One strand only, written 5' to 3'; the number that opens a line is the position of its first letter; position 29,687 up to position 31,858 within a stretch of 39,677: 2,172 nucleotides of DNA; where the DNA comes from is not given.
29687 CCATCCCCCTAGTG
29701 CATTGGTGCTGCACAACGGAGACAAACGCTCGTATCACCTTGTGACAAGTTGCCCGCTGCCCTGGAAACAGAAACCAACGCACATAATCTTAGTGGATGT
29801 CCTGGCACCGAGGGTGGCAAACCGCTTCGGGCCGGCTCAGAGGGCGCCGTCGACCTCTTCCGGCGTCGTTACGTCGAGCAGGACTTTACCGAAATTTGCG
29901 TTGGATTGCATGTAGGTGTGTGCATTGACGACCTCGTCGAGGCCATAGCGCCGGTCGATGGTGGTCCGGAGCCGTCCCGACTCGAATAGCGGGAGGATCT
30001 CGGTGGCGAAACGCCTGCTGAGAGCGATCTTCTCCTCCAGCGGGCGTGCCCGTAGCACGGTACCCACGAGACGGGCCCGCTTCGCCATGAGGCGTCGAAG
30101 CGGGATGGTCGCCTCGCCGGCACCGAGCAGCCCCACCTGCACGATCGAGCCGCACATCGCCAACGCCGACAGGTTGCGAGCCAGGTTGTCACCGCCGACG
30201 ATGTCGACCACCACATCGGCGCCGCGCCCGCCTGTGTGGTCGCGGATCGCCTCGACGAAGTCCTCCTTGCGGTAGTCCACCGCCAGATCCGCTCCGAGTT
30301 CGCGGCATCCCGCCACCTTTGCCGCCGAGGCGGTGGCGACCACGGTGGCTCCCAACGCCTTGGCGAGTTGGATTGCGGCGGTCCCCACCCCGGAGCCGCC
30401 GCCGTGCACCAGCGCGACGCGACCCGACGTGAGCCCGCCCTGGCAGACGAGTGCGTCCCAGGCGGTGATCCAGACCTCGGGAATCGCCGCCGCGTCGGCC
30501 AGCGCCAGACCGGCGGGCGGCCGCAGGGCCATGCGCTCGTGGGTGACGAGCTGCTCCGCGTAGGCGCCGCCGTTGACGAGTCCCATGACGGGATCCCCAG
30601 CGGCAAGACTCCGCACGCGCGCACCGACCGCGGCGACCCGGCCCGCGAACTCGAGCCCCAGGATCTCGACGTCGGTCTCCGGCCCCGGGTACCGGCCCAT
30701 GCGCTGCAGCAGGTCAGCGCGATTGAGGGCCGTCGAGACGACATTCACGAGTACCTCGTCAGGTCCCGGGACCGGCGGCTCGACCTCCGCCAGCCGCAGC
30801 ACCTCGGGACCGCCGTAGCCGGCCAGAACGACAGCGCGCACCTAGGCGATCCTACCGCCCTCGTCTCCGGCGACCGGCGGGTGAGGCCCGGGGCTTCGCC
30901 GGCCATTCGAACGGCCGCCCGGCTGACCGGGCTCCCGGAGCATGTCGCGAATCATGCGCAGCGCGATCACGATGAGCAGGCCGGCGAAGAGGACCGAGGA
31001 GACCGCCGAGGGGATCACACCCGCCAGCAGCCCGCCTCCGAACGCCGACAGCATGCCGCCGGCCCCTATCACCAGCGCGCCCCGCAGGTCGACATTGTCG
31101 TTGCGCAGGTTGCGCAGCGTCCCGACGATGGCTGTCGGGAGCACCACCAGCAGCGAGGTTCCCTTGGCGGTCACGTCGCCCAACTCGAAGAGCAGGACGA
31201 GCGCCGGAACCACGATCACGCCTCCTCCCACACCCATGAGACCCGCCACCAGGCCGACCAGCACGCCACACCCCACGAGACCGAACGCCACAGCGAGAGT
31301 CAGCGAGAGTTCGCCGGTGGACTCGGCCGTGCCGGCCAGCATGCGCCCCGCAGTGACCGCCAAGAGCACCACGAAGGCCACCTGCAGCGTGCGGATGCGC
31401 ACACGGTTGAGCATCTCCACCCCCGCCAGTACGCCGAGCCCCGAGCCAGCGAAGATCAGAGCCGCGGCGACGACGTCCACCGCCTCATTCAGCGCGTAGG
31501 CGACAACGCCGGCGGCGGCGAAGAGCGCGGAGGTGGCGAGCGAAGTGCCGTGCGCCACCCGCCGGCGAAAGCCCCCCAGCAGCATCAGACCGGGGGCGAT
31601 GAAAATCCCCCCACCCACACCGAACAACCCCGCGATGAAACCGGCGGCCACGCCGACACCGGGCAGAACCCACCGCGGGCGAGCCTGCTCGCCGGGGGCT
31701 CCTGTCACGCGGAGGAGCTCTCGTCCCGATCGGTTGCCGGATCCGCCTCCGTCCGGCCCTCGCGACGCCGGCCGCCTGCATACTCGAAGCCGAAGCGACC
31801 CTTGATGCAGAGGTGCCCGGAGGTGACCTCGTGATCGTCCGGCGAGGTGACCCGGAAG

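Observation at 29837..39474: Tightly coupled array: Rieske oxygenase, Mo-hydroxylase (FAD/FeS/Mo), NuoEF-type flavoprotein, headless NuoG/FdhA Fe-S protein, TauE exporter and quinone reductase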

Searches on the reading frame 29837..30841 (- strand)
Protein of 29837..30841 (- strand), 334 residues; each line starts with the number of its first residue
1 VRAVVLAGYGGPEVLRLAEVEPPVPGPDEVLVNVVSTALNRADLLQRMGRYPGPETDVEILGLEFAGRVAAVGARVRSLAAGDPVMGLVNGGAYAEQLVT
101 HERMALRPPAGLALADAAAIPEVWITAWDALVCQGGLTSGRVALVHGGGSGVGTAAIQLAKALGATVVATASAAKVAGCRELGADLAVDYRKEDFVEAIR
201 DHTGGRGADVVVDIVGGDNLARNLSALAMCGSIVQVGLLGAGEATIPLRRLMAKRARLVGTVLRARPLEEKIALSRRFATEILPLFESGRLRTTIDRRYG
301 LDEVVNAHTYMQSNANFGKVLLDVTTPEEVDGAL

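Call 3: search_protein_families(library=pfam, proteins=[window:29837-30841:-], max_evalue=0.001)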
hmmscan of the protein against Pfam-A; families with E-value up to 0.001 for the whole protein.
window:29837-30841:- (334 aa): 3 families
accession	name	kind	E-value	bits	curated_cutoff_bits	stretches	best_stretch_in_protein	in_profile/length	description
PF00107.32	ADH_zinc_N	-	4.4e-29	101.5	31.8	1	151-265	1-116/129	Zinc-binding dehydrogenase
PF13602.12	ADH_zinc_N_2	-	1.3e-25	91.3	27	1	182-322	1-134/134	Zinc-binding dehydrogenase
PF08240.17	ADH_N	-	1.7e-12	47.9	23.5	1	26-106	1-100/104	Alcohol dehydrogenase GroES-like domain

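Call 16: search_protein_families(library=ncbifam, proteins=[window:29837-30841:-], max_evalue=1e-10)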
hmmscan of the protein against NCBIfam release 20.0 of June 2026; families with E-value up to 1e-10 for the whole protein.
window:29837-30841:- (334 aa): 17 families
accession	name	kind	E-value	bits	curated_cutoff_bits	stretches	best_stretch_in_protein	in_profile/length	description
TIGR02824.1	quinone_pig3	subfamily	6.1e-111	370.5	296.8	1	1-323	1-324/325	putative NAD(P)H quinone oxidoreductase, PIG3 family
NF041183.1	Pks2_ls1_myc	equivalog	2.2e-39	134.3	2400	1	11-325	1416-1730/2086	sulfolipid-1 biosynthesis phthioceranic/hydroxyphthioceranic acid synthase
NF010344.0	PRK13771.1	subfamily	2.5e-36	125.3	349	1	92-324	116-333/334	putative alcohol dehydrogenase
NF041172.1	AcrlCoa_red_Thmprot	equivalog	9e-33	113.6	500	1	93-323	117-333/334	acryloyl-CoA reductase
NF008024.0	PRK10754.1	subfamily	1e-31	110.2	348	1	6-322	7-325/327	NADPH:quinone reductase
TIGR02817.1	adh_fam_1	subfamily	7.9e-28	97.8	284.05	1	18-323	20-334/336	zinc-binding alcohol dehydrogenase family protein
NF041097.1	keto_inos_dh_IolM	equivalog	1.3e-21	76.7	450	1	88-312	147-378/389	scyllo-inosose 3-dehydrogenase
TIGR01751.1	crot-CoA-red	equivalog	8.5e-21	74.1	378.55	0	90-193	138-244/398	crotonyl-CoA carboxylase/reductase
TIGR03451.1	mycoS_dep_FDH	equivalog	9.7e-20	70.7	512.9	1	125-314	162-349/358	S-(hydroxymethyl)mycothiol dehydrogenase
TIGR03989.1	Rxyl_3153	subfamily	8.4e-19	68.1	440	1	91-317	138-364/370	NDMA-dependent alcohol dehydrogenase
TIGR00692.1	tdh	equivalog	1.7e-17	63.4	458.35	1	86-322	111-338/340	L-threonine 3-dehydrogenase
NF003808.0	PRK05396.1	equivalog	3.6e-17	62.3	380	1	86-323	113-339/341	L-threonine 3-dehydrogenase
NF006940.0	PRK09422.1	equivalog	5.1e-16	58.6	344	1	90-266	113-288/338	alcohol dehydrogenase AdhP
NF058644.1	CurcmRedCuraProt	equivalog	1.3e-15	57.4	440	1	13-325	16-334/336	NADPH-dependent curcumin/dihydrocurcumin reductase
TIGR02823.1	oxido_YhdH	subfamily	3.6e-15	55.6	297.25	1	27-324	26-324/324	acrylyl-CoA reductase family protein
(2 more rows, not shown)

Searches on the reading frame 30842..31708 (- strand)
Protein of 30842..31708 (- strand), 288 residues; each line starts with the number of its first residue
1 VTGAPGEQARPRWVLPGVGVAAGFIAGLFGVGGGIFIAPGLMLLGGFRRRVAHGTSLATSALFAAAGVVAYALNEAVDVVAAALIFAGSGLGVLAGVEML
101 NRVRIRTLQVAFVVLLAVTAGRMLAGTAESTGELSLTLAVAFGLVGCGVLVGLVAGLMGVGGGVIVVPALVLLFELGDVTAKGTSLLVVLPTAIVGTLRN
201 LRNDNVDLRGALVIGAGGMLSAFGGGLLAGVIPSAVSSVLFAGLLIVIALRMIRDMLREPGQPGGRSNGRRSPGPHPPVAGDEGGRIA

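Call 3: search_protein_families(library=pfam, proteins=[window:30842-31708:-], max_evalue=0.001)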
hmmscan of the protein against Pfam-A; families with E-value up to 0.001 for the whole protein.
window:30842-31708:- (288 aa): 1 family
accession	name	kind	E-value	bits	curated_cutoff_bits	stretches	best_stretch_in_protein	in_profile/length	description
PF01925.25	TauE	-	1.1e-44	153.3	32.6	2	145-265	2-114/237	Sulfite exporter TauE/SafE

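Call 16: search_protein_families(library=ncbifam, proteins=[window:30842-31708:-], max_evalue=1e-10)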
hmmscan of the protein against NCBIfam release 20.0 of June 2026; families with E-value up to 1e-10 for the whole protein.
window:30842-31708:- (288 aa): 0 families
